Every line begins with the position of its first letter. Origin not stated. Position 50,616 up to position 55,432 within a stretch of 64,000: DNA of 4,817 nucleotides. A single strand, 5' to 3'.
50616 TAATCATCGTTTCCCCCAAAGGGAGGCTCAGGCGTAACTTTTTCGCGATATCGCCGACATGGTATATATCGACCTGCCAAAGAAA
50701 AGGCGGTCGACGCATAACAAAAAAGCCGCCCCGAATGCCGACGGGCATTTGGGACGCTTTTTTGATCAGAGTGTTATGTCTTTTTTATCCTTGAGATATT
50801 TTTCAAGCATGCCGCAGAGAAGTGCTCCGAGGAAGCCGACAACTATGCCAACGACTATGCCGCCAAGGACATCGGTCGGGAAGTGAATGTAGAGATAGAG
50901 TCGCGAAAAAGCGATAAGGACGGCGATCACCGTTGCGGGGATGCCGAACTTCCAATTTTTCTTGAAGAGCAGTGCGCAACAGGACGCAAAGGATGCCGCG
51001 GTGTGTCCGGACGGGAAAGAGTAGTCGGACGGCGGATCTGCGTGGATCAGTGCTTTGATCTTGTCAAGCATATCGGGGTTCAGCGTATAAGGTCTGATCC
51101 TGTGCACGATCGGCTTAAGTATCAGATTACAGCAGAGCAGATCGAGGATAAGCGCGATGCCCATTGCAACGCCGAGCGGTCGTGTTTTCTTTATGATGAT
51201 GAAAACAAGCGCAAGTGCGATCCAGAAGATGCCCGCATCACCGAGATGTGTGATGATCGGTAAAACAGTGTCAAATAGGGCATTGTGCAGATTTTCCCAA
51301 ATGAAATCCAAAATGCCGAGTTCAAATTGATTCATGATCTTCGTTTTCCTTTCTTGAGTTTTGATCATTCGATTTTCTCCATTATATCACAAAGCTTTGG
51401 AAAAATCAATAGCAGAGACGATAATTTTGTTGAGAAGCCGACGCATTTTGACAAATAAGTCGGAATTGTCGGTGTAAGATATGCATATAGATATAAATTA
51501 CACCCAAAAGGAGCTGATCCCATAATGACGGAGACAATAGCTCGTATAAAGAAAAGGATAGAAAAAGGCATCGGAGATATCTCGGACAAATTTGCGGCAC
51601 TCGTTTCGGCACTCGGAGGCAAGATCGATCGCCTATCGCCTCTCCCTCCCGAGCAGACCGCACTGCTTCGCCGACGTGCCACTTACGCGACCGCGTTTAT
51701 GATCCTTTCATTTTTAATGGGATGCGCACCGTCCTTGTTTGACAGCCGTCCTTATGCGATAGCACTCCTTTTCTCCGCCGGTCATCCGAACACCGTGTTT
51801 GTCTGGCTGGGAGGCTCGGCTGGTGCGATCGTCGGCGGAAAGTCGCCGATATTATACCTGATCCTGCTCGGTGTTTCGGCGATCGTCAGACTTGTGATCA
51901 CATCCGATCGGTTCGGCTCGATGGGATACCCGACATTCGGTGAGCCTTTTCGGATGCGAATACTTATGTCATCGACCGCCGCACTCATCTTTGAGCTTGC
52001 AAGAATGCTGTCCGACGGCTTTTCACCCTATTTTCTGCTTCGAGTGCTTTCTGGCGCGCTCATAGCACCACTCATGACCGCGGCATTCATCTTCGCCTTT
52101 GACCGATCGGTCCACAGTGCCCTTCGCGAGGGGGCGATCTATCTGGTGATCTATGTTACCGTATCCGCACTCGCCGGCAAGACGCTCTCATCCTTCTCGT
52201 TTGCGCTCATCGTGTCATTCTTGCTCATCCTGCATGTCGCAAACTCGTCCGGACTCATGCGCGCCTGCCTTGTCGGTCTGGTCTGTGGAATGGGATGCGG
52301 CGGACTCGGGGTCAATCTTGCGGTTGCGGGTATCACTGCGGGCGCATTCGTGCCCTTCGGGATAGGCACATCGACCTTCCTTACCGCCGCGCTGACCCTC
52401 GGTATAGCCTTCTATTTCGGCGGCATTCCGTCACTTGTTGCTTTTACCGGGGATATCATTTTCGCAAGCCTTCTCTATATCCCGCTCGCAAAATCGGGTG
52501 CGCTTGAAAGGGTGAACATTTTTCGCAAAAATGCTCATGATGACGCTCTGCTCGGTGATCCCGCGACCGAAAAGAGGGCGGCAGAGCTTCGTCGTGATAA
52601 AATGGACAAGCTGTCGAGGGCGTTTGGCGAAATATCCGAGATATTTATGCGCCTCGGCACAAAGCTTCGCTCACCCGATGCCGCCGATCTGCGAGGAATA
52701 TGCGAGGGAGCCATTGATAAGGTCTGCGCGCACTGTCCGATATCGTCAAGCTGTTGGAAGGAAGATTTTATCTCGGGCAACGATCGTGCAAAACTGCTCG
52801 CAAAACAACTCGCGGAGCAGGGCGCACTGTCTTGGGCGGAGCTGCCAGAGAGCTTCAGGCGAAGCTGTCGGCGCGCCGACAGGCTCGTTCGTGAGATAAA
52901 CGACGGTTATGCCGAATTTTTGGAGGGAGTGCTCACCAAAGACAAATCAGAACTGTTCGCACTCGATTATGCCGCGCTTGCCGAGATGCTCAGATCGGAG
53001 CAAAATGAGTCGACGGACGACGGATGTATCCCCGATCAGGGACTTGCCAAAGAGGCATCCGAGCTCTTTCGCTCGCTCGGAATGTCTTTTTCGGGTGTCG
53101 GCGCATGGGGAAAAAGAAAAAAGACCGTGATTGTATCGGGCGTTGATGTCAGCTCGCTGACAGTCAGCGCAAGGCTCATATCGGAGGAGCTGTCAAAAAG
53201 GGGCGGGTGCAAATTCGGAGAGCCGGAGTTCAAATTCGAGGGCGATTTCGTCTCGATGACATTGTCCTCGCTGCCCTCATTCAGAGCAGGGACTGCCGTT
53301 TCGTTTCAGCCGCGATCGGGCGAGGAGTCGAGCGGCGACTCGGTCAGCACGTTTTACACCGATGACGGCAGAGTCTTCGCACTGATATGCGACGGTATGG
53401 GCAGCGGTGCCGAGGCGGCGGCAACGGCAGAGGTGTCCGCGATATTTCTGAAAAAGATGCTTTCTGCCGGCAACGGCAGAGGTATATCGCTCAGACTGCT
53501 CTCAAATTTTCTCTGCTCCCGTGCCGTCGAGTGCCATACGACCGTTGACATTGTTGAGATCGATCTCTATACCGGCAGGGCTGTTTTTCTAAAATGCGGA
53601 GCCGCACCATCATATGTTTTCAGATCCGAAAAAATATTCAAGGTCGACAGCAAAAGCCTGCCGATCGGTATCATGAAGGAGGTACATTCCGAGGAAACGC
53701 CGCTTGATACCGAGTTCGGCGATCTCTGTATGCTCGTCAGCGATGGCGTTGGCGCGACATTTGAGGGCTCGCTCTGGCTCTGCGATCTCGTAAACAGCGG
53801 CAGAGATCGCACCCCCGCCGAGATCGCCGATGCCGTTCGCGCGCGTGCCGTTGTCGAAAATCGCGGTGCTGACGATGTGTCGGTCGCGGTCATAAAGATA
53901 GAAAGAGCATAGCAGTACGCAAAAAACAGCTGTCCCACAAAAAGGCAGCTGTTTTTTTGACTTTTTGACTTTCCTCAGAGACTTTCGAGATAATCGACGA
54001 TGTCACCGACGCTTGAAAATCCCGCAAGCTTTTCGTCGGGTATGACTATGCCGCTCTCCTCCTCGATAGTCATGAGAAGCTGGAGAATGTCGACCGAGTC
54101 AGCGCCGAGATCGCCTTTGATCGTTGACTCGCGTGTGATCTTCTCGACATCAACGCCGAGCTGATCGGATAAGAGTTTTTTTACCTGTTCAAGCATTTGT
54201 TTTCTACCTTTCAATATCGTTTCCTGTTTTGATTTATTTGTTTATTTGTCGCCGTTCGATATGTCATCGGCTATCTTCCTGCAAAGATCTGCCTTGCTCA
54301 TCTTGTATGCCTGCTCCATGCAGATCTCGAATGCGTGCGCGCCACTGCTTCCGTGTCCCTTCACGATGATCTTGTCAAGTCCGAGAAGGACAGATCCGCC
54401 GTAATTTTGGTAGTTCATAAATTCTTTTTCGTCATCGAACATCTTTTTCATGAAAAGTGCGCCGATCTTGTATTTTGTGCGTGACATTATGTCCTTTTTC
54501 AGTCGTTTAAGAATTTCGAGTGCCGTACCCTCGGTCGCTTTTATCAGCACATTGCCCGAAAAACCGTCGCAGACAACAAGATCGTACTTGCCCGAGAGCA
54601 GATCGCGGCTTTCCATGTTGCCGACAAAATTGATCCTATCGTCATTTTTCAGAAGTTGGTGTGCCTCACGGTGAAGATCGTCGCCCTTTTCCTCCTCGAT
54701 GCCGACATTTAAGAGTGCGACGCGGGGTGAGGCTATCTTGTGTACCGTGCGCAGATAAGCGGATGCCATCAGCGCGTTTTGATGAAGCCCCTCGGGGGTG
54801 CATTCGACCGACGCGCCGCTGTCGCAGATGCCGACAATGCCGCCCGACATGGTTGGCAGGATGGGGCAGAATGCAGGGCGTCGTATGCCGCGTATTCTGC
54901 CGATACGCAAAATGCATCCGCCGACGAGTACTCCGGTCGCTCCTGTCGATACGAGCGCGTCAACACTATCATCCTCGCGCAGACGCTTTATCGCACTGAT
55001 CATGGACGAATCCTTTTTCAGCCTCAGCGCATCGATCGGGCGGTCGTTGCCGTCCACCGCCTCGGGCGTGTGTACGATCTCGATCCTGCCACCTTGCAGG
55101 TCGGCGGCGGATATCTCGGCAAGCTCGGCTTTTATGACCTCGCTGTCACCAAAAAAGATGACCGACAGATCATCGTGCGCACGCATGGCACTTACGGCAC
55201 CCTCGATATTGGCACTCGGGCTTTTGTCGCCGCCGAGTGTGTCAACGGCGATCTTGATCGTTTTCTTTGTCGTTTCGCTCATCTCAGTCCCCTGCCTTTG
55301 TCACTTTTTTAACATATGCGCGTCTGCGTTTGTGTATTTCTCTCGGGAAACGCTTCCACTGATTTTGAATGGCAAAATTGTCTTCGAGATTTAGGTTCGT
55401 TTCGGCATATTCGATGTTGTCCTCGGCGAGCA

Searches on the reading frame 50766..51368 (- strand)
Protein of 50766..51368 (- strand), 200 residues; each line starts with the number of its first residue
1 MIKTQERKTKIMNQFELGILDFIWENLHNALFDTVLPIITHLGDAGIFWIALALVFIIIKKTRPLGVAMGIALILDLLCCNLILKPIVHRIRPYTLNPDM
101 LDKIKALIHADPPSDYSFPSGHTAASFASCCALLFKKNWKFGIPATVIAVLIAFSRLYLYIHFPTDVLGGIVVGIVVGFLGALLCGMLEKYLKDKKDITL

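Call 9: search_protein_families(library=pfam, proteins=[window:50766-51368:-])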
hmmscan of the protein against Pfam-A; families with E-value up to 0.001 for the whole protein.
window:50766-51368:- (200 aa): 3 families
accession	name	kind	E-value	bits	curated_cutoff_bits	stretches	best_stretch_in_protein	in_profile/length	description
PF01569.27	PAP2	-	6.9e-23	81.3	27.2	1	68-180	4-120/130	PAP2 superfamily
PF14378.12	PAP2_3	-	3.3e-05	24.2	27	1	116-177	125-187/190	PAP2 superfamily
PF06738.18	ThrE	-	0.00014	21.8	26.3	1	123-184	114-175/241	Putative threonine/serine exporter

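Call 10: search_protein_families(library=ncbifam, proteins=[window:50766-51368:-])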
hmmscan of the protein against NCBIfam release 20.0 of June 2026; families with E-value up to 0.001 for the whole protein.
window:50766-51368:- (200 aa): 3 families
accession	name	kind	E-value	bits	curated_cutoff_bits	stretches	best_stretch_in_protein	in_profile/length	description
NF047884.1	UdeprDiPSep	equivalog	9.3e-22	77.8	250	1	28-180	37-182/188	undecaprenyl-diphosphatase SepP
NF008813.0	PRK11837.1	equivalog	1.7e-16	60.8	229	1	59-186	54-173/202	undecaprenyl-diphosphate phosphatase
NF007975.0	PRK10699.1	equivalog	4.1e-07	29.6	261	1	114-187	155-232/254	phosphatidylglycerophosphatase B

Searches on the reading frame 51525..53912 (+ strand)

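Call 9: search_protein_families(library=pfam, proteins=[window:51525-53912:+])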
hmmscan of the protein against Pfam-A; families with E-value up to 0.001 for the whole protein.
window:51525-53912:+ (795 aa): 2 families
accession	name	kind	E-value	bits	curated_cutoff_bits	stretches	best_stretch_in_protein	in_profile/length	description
PF07228.17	SpoIIE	-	5e-25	89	25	1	613-792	1-191/192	Stage II sporulation protein E (SpoIIE)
PF19732.4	SpoIIE_N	-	3.3e-10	39.6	27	1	55-464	41-459/605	Stage II sporulation protein E N-terminal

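Call 10: search_protein_families(library=ncbifam, proteins=[window:51525-53912:+])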
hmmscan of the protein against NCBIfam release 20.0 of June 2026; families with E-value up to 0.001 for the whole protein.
window:51525-53912:+ (795 aa): 1 family
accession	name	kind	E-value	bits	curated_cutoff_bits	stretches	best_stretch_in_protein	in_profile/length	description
TIGR02865.1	spore_II_E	equivalog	2.5e-61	207.7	490.8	1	57-792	2-763/764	stage II sporulation protein E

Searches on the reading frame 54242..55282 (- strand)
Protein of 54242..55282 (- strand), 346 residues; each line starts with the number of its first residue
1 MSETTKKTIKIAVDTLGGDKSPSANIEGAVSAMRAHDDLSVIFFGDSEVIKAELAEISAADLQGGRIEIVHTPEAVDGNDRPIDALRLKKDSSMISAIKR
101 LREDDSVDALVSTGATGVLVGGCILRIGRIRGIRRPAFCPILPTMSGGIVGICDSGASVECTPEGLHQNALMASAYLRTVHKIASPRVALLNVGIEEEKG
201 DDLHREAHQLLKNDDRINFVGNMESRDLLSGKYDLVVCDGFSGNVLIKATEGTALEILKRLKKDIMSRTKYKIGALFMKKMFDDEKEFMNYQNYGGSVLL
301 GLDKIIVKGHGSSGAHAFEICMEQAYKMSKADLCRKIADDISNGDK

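Call 9: search_protein_families(library=pfam, proteins=[window:54242-55282:-])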
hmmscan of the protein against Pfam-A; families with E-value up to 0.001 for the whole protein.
window:54242-55282:- (346 aa): 1 family
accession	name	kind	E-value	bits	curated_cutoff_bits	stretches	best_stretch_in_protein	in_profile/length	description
PF02504.20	FA_synthesis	-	7.2e-90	301.8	29.1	1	9-335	1-323/324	Fatty acid synthesis protein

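Call 10: search_protein_families(library=ncbifam, proteins=[window:54242-55282:-])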
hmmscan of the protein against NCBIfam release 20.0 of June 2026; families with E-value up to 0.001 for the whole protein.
window:54242-55282:- (346 aa): 4 families
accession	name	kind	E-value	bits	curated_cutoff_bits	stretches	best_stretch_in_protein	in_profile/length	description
TIGR00182.1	plsX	equivalog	3.8e-102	341.9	243.4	1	9-343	1-329/337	phosphate acyltransferase PlsX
NF010419.0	PRK13845.1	equivalog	4.2e-67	227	729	1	5-317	94-409/440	putative glycerol-3-phosphate acyltransferase PlsX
NF010420.0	PRK13846.1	equivalog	4.4e-51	174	536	1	9-341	3-315/316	phosphate acyltransferase PlsX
NF040747.1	reduct_C_alpha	equivalog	1.7e-07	30.6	350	1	156-249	128-224/380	glycine/sarcosine/betaine reductase complex component C subunit alpha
